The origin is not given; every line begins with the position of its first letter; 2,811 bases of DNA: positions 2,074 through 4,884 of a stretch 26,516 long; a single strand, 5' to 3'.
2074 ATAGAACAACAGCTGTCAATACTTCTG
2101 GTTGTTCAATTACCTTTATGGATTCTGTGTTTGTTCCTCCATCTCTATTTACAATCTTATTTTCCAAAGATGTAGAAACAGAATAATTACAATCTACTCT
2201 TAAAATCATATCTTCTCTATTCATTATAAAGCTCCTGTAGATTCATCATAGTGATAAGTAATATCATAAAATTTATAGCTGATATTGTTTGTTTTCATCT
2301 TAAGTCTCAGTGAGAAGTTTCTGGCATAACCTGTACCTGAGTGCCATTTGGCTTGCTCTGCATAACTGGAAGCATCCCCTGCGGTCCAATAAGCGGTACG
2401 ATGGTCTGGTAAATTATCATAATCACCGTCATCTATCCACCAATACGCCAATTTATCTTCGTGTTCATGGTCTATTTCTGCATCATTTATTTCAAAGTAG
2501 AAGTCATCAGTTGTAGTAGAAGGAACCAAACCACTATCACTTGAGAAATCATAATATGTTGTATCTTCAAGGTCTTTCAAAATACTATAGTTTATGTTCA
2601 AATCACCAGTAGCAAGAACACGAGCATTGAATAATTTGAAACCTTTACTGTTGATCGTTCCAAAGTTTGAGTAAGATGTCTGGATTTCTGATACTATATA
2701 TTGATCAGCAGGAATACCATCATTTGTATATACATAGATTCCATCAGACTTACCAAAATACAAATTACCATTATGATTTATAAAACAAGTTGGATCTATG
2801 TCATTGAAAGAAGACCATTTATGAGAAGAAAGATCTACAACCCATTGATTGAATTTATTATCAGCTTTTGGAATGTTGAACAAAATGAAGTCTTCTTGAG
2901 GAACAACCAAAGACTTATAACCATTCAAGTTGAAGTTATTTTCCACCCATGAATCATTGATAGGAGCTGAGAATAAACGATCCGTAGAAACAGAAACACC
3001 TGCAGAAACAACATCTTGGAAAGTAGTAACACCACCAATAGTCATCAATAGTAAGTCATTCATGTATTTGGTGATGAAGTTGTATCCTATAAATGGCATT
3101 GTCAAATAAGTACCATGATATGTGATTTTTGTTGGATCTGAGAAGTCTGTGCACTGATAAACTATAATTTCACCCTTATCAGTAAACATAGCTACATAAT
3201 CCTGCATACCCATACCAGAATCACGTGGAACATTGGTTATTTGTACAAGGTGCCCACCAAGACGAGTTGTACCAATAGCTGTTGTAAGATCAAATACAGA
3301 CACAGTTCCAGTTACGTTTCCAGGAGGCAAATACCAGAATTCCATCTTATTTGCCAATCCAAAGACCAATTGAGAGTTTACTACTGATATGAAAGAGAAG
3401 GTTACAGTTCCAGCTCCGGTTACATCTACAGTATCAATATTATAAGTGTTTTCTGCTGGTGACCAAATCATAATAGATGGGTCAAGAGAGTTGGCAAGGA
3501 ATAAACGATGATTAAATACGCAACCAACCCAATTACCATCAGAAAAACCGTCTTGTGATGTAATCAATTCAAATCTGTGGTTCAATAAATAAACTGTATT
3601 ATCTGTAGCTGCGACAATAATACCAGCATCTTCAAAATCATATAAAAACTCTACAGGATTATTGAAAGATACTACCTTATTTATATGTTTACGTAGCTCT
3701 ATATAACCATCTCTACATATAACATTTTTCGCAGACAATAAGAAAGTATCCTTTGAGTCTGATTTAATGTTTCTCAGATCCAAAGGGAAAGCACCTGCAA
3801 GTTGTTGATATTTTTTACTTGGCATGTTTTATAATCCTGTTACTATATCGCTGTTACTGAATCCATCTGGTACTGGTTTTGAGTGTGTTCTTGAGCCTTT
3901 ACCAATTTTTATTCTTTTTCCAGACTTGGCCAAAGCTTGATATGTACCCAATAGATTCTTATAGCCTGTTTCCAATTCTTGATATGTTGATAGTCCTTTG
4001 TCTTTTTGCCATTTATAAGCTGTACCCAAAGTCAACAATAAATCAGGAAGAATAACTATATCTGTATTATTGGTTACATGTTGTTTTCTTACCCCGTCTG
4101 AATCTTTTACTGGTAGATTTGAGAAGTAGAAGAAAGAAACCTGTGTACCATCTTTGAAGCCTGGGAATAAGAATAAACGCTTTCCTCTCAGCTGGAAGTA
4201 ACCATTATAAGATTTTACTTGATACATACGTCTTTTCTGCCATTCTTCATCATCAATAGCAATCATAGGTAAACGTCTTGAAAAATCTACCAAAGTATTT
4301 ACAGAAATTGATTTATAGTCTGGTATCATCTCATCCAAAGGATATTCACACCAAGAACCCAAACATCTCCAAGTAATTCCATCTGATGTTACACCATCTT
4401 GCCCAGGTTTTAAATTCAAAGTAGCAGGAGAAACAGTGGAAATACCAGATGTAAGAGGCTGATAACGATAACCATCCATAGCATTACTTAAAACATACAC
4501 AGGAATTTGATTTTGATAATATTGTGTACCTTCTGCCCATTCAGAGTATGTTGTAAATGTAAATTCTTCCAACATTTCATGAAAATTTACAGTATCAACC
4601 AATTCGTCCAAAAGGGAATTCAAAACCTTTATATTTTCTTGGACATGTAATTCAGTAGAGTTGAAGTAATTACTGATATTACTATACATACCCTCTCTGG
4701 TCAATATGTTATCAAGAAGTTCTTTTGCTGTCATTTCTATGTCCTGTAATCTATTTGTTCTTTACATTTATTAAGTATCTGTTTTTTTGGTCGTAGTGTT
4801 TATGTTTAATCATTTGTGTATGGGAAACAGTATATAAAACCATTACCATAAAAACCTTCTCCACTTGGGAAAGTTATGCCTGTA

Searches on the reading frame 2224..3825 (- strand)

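Call 9: search_protein_families(library=phrogs, proteins=[window:2224-3825:-], max_evalue=0.001)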
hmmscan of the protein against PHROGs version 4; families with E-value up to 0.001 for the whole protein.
window:2224-3825:- (533 aa): 1 family
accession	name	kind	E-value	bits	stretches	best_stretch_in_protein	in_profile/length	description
phrog_5107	-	lysis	2.1e-35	123.2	1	104-429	154-463/533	amidase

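Call 10: search_protein_families(library=pfam, proteins=[window:2224-3825:-], max_evalue=0.01)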
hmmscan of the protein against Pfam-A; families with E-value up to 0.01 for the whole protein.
window:2224-3825:- (533 aa): 0 families

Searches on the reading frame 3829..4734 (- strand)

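Call 9: search_protein_families(library=phrogs, proteins=[window:3829-4734:-], max_evalue=0.001)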
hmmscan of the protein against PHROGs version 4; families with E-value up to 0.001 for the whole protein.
window:3829-4734:- (301 aa): 1 family
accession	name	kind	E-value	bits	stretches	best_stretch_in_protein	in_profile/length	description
phrog_6013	-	tail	6.3e-19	69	1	138-282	72-217/228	tail protein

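Call 10: search_protein_families(library=pfam, proteins=[window:3829-4734:-], max_evalue=0.01)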
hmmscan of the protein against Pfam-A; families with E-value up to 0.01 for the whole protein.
window:3829-4734:- (301 aa): 0 families
